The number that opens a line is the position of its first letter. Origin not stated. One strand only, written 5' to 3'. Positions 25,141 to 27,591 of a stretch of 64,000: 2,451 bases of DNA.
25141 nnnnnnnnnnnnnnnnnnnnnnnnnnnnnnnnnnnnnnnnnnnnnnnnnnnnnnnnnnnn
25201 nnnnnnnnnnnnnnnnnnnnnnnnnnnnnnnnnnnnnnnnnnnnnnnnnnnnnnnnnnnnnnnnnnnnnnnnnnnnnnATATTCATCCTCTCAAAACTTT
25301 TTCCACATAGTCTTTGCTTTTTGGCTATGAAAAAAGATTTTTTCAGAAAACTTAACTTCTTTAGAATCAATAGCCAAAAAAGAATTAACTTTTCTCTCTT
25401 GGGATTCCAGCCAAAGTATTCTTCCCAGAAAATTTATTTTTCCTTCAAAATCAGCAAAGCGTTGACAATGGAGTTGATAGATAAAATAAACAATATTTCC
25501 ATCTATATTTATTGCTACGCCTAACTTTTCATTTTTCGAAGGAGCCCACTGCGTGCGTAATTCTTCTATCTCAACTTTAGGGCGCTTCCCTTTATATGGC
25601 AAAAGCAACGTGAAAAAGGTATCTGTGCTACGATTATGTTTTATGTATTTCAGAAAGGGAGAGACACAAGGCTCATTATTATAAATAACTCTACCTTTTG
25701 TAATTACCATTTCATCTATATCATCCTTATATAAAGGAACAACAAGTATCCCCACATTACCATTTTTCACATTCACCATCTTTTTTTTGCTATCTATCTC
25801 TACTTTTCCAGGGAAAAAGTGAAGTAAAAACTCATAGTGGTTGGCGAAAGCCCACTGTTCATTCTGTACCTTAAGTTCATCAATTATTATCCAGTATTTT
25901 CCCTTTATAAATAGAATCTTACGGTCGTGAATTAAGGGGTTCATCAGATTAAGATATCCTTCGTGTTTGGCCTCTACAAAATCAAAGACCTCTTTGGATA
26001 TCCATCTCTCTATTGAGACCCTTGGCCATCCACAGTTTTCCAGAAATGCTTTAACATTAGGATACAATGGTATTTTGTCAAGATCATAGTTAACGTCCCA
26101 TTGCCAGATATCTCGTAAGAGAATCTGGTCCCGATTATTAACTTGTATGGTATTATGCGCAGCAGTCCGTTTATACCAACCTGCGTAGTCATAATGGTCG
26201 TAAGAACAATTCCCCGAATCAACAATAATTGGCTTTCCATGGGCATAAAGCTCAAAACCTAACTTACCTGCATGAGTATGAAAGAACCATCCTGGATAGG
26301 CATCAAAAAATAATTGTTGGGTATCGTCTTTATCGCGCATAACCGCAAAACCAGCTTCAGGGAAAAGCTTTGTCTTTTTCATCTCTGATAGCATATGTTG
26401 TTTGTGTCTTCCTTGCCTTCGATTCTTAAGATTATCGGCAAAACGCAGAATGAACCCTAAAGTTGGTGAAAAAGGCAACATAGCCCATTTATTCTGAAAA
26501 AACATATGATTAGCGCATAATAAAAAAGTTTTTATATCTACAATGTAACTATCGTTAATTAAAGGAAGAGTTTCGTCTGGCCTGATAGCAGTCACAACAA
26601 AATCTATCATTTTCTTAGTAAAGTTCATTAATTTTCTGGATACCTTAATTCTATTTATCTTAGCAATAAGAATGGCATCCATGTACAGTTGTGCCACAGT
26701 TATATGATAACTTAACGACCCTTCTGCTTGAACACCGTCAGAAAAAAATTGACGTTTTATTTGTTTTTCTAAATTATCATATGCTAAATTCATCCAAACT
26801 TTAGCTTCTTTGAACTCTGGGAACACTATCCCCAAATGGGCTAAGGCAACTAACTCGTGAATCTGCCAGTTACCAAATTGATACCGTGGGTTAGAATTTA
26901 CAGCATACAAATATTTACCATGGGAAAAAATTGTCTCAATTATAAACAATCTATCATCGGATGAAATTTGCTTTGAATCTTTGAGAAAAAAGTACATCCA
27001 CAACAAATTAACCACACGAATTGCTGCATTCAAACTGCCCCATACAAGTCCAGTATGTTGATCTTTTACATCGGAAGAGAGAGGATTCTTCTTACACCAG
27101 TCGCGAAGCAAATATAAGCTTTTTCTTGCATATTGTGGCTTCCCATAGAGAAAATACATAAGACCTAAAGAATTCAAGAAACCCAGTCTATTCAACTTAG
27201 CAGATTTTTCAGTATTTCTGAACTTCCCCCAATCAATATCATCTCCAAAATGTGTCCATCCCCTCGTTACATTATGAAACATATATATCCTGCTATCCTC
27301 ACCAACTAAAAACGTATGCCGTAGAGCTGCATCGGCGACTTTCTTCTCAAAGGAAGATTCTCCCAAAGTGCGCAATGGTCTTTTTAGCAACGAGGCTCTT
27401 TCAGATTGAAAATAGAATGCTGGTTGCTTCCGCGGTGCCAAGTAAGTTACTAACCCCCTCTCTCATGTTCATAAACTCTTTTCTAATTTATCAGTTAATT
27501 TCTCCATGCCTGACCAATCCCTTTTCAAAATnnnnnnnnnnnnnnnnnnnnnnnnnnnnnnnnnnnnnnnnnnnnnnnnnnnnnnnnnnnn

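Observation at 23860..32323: LuxC/LuxE (acyl-CoA reductase and acyl-protein synthetase) pair without luciferase, embedded with CapK-like ligase, heparinase II/III-like, GT1 and M20 amidohydrolase genes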

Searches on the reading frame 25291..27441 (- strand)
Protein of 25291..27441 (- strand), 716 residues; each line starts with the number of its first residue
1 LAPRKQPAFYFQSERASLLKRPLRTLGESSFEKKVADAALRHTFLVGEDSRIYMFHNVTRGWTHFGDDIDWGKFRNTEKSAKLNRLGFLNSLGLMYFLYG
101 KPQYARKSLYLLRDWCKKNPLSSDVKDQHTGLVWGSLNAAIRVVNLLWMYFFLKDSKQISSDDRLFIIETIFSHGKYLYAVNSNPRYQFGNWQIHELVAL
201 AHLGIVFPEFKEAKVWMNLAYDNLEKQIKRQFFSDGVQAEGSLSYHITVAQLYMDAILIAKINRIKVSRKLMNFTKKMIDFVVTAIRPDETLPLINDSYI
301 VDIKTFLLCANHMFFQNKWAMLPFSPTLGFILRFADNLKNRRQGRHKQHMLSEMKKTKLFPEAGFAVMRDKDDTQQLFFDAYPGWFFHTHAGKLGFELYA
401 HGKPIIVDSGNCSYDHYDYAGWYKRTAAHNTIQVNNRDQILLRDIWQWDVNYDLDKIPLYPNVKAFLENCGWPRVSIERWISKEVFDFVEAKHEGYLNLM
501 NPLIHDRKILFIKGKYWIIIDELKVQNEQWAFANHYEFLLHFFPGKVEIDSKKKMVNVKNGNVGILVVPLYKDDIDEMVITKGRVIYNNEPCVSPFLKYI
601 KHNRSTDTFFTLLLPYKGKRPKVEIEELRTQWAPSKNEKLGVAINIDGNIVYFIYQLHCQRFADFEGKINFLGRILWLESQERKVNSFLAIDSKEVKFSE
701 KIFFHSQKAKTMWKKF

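Call 3: search_protein_families(library=pfam, proteins=[window:25291-27441:-], max_evalue=0.01)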
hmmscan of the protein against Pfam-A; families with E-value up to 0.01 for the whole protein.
window:25291-27441:- (716 aa): 2 families
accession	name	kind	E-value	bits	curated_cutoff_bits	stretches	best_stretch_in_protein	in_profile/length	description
PF16889.11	Hepar_II_III_N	-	4.2e-47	161.6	22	1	27-302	49-317/340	Heparinase II/III N-terminus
PF07940.18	Hepar_II_III_C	-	3.3e-29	102.5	24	1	356-558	5-180/237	Heparinase II/III-like, C-terminal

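Call 4: search_protein_families(library=ncbifam, proteins=[window:25291-27441:-], max_evalue=0.01)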
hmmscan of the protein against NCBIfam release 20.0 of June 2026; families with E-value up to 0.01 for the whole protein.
window:25291-27441:- (716 aa): 2 families
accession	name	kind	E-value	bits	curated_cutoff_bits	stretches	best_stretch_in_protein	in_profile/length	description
NF045573.1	Hepsulflyase_CFB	equivalog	1.6e-45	155.6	700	2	31-457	86-490/651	heparin-sulfate lyase HepC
NF045572.1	Hepsulflyase_bctds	equivalog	3.7e-33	115.1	600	1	77-654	152-703/706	heparin-sulfate lyase HepC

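Call 42: search_solved_structures(query=window:25291-27441:-, max_evalue=0.001)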
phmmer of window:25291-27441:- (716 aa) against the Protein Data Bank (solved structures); distinct sequences matched with E-value up to 0.001: 5.
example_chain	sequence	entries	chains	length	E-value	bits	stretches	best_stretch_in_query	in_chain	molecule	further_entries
4mmh_A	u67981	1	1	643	3.9e-33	117.8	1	58-462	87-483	Heparinase III protein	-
4mmi_A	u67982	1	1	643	4.6e-33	117.6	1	58-462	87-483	Heparinase III protein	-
5jmd_A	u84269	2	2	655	8e-29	103.6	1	31-452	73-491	Heparinase III protein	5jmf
4fnv_A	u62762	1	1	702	1.3e-20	76.4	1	82-437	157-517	Heparinase III protein, heparitin sulfate lyase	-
3a0o_A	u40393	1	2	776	0.00047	21.7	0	358-442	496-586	Oligo alginate lyase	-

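Call 58: find_homologous_proteins(query=window:25291-27441:-, max_evalue=1e-20)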
Query window:25291-27441:- (716 aa): 57 proteins with E <= 1e-20 among 6648 candidates.
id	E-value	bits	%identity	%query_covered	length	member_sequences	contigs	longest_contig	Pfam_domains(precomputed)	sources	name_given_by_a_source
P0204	0.0e+0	1680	100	100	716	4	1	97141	PF16889.12,PF07940.19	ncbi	-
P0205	0.0e+0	1388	82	99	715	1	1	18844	PF16889.12,PF07940.19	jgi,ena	-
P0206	0.0e+0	1153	68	100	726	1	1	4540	PF16889.12,PF07940.19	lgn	-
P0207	1.4e-291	987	59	99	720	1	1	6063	PF16889.12,PF07940.19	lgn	-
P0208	4.5e-285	966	59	99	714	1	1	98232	PF16889.12,PF07940.19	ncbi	ncbi:alginate lyase family protein [Candidatus Omnitrophota bacterium]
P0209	3.9e-260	883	54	100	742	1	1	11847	PF16889.12,PF07940.19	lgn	-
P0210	4.5e-238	810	57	82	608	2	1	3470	PF16889.12,PF07940.19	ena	-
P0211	1.5e-189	650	47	89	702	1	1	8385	PF16889.12,PF07940.19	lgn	-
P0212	4.8e-44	169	27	69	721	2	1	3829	PF16889.12,PF07940.19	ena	-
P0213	6.8e-42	162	27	74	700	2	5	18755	PF16889.12,PF07940.19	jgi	jgi:uncharacterized heparinase superfamily protein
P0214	3.1e-38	150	25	78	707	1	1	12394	PF16889.12,PF07940.19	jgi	jgi:Heparinase II/III N-terminus/Heparinase II/III-like protein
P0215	8.8e-34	135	23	99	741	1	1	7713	PF16889.12,PF07940.19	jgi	jgi:hypothetical protein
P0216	1.7e-33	134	25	80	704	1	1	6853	PF16889.12,PF07940.19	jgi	jgi:hypothetical protein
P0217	4.7e-33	133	25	66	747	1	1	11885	PF16889.12,PF07940.19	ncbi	-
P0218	5.7e-33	132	26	80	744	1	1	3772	PF16889.12,PF07940.19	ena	-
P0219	1.1e-32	131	27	70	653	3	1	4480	PF16889.12,PF07940.19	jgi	jgi:hypothetical protein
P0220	3.8e-32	130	28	55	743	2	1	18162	PF16889.12,PF07940.19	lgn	-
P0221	5.1e-32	129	26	69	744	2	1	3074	PF16889.12,PF07940.19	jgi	jgi:hypothetical protein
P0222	9.0e-32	128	23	92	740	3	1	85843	PF16889.12,PF07940.19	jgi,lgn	jgi:hypothetical protein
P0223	1.1e-31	128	26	66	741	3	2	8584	PF16889.12,PF07940.19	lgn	-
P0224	1.3e-31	128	25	66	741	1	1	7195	PF16889.12,PF07940.19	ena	-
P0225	3.0e-31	127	25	68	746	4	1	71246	PF16889.12,PF07940.19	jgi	-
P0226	3.4e-31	126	25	73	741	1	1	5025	PF16889.12,PF07940.19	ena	-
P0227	1.2e-30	125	24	67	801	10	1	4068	PF16889.12,PF07940.19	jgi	jgi:hypothetical protein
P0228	2.0e-30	124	25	80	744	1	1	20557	PF16889.12,PF07940.19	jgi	jgi:hypothetical protein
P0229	2.0e-30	124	24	79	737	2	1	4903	PF16889.12,PF07940.19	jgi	jgi:hypothetical protein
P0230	4.2e-30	123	25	75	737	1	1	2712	PF16889.12,PF07940.19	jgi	jgi:uncharacterized heparinase superfamily protein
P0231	4.2e-30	123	26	70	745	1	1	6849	PF16889.12,PF07940.19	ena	-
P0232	6.1e-30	122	26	68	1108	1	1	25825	PF00534.27,PF16889.12,PF13524.13,PF13692.13,PF07940.19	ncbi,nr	ncbi:MAG TPA: heparinase II/III family protein, partial [Pyrinomonadaceae bacterium]|nr:heparinase I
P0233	6.3e-30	122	23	81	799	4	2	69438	PF16889.12,PF07940.19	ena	-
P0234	9.0e-30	122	25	69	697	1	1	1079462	PF16889.12,PF07940.19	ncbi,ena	-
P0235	9.4e-30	122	24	69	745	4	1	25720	PF16889.12,PF07940.19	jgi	-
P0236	1.8e-29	121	23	87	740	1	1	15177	PF16889.12,PF07940.19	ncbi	-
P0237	2.5e-29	120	24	100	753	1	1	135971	PF16889.12,PF07940.19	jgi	jgi:hypothetical protein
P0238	4.1e-29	120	24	78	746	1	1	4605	PF16889.12,PF07940.19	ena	-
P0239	6.5e-29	119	24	90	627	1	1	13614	PF16889.12,PF07940.19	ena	-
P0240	9.4e-29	118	24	80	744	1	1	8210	PF16889.12,PF07940.19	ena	-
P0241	2.0e-28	117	23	80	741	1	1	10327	PF16889.12,PF07940.19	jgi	jgi:hypothetical protein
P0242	3.4e-28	116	23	86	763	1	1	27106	PF16889.12,PF07940.19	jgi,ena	-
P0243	5.8e-28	116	25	64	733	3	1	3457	PF16889.12,PF07940.19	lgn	-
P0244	6.9e-28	115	24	85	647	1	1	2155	PF16889.12,PF07940.19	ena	-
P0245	1.1e-27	115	27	53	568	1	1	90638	PF16889.12,PF07940.19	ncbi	-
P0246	1.4e-25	108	26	68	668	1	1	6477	PF16889.12,PF07940.19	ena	-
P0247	1.7e-25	108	25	69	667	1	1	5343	PF16889.12,PF07940.19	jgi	jgi:uncharacterized heparinase superfamily protein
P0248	1.7e-25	108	26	76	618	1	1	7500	PF16889.12,PF07940.19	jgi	jgi:uncharacterized heparinase superfamily protein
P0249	8.1e-25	105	26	54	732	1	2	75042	PF16889.12,PF07940.19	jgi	jgi:hypothetical protein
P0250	2.6e-24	104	25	72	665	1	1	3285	PF16889.12,PF07940.19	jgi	-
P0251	4.9e-24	103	26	80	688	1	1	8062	PF16889.12,PF07940.19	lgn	-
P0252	6.0e-24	102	24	83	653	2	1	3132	PF16889.12,PF07940.19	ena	-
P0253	8.8e-23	99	26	65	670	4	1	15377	PF16889.12,PF05426.19,PF07940.19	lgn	-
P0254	2.4e-22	97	23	77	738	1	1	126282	PF16889.12,PF07940.19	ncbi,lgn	-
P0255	2.7e-22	97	25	78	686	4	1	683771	PF16889.12,PF07940.19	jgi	jgi:hypothetical protein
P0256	3.3e-22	97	23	83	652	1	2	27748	PF16889.12,PF07940.19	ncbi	-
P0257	4.7e-22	96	23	87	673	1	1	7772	PF16889.12,PF07940.19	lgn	-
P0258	3.2e-21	93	25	78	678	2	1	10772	PF16889.12,PF07940.19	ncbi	ncbi:MAG: alginate lyase family protein [Nitrospiria bacterium]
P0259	4.0e-21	93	25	81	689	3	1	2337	PF16889.12,PF07940.19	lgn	-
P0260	8.0e-21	92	26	50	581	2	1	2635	PF01799.26,PF16889.12,PF07940.19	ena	-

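Call 59: find_encoding_contigs(protein=P0204, flank=2000, max_places=2)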
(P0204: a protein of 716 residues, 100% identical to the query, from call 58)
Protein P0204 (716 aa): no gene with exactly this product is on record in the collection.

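Call 60: find_encoding_contigs(protein=P0209, flank=10000, max_places=1)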
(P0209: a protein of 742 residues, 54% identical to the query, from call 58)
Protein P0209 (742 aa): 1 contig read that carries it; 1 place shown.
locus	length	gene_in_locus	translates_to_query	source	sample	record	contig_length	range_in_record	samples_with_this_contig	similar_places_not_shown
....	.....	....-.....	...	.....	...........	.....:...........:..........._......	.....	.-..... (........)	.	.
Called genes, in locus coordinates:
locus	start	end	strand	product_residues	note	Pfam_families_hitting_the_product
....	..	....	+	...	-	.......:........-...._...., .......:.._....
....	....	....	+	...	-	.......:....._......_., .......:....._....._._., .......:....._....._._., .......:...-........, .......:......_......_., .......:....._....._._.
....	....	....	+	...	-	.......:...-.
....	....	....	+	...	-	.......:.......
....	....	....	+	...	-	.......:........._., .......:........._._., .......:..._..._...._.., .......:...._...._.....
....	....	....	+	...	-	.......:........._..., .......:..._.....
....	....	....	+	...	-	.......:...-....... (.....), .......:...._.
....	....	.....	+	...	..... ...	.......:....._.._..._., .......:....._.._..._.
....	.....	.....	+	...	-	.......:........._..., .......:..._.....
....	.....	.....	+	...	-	?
